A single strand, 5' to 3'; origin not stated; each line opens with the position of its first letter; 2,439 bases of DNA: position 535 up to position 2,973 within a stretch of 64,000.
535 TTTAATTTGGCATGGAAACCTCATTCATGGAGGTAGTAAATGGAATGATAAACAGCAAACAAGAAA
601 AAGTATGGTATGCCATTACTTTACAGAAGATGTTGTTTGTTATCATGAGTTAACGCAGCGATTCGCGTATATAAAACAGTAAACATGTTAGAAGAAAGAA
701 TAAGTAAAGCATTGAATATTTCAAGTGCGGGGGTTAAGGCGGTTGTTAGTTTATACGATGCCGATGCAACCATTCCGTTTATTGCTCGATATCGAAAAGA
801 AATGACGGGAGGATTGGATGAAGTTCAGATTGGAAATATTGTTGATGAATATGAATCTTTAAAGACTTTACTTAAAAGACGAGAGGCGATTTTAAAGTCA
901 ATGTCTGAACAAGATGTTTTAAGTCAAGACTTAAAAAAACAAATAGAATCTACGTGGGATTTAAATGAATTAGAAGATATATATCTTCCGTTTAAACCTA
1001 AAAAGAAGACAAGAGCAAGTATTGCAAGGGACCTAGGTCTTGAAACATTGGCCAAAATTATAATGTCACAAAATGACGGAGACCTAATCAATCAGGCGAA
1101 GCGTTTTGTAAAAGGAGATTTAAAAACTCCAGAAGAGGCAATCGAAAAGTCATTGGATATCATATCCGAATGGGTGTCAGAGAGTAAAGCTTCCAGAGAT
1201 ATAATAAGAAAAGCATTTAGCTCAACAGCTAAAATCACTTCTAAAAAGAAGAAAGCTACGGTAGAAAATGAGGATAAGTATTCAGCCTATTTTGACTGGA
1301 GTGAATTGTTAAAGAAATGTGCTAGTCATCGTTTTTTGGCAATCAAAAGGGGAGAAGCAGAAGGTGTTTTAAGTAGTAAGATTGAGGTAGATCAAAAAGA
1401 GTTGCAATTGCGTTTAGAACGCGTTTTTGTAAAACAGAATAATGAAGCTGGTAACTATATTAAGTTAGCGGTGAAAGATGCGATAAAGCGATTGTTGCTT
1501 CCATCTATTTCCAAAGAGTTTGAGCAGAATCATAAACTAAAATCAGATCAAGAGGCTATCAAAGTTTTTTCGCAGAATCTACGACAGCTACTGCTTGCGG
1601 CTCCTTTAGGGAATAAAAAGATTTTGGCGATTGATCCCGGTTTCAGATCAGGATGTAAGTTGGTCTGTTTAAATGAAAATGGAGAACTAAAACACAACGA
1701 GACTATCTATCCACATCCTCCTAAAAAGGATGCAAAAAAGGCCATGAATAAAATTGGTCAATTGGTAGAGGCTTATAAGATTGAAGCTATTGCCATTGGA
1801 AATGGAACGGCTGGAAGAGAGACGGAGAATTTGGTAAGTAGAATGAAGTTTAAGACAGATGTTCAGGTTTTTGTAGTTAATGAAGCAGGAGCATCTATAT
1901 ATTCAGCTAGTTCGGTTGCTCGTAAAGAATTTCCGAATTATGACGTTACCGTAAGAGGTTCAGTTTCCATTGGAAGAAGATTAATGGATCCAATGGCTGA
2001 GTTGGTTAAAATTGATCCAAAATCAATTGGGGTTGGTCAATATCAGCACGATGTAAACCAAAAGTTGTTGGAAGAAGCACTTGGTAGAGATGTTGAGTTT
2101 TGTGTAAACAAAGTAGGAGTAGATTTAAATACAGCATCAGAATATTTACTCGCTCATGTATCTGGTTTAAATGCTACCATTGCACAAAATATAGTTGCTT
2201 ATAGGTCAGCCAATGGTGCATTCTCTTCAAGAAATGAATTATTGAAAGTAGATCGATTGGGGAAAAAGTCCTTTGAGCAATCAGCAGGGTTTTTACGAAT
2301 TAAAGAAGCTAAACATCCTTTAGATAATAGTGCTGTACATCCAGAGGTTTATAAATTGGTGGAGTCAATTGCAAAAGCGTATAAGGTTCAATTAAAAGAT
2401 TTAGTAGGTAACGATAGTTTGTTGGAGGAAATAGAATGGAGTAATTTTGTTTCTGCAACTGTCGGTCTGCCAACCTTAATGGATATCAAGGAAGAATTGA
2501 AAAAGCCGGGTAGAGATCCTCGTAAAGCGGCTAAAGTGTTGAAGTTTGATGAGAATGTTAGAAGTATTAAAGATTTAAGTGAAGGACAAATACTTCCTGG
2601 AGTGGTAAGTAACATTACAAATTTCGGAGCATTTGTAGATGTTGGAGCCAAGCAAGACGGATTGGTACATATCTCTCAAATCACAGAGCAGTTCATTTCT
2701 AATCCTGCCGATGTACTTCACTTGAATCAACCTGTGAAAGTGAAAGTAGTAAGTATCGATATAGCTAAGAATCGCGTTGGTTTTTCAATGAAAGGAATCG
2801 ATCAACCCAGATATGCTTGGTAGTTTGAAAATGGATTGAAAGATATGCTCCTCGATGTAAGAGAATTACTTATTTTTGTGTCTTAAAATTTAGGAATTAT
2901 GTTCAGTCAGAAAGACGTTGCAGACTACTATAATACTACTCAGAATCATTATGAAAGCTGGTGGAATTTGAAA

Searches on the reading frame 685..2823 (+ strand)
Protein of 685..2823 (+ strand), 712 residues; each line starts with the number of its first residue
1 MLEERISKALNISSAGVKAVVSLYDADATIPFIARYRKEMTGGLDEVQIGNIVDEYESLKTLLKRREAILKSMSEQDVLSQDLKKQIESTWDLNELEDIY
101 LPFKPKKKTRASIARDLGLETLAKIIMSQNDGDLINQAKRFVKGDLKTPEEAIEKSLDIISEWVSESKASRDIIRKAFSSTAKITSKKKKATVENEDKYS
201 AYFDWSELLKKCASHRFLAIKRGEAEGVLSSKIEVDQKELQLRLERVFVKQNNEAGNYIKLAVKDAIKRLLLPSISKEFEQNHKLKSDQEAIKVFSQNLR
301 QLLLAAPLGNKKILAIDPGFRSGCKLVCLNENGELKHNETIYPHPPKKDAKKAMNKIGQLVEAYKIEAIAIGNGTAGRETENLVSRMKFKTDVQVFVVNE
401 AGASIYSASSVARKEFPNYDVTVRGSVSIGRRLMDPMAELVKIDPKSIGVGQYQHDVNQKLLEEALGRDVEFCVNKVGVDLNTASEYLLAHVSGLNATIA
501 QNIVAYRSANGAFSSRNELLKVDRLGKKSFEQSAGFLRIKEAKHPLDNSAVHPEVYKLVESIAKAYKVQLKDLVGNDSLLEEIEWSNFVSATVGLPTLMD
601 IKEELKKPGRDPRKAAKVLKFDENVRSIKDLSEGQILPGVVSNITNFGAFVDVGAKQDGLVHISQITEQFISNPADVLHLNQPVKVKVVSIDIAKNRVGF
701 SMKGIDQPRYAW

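Call 70: find_encoding_contigs(protein=window:685-2823:+, flank=10000, max_places=4)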
Protein window:685-2823:+ (712 aa): no gene with exactly this product is on record in the collection.
